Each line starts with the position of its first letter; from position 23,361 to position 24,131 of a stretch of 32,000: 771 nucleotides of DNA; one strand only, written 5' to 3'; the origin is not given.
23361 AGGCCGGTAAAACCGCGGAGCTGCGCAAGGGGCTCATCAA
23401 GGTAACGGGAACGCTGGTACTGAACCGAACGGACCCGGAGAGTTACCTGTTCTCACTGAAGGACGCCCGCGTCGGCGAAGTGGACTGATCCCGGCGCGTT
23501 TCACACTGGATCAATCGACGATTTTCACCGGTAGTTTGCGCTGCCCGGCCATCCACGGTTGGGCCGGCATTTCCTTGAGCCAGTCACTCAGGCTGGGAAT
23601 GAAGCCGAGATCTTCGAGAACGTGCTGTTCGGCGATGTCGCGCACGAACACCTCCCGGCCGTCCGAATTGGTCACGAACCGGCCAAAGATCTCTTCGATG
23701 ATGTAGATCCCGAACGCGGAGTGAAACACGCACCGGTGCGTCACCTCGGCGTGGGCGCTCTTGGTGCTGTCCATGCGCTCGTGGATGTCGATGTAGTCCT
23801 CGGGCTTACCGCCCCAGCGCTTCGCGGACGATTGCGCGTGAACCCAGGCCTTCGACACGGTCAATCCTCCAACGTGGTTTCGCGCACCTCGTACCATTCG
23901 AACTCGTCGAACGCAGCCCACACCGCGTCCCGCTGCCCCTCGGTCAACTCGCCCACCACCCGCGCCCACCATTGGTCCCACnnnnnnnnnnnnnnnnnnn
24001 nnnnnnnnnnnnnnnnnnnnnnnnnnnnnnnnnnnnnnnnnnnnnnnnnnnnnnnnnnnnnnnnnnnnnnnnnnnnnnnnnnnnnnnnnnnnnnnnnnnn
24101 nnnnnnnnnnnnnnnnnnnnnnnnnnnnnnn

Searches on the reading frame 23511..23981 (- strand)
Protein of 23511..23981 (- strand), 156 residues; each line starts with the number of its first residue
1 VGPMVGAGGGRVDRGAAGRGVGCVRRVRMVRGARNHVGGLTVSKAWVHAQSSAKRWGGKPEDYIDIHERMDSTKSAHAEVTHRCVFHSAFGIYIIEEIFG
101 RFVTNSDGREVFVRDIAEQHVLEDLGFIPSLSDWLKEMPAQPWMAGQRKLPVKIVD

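Call 88: search_protein_families(library=pfam, proteins=[window:23511-23981:-], max_evalue=0.001)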
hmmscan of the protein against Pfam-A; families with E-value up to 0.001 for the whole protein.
window:23511-23981:- (156 aa): 1 family
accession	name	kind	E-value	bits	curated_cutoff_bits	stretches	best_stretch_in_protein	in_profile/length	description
PF21866.1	DUF6915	-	5.5e-44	148.9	27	1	44-144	2-102/102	Domain of unknown function (DUF6915)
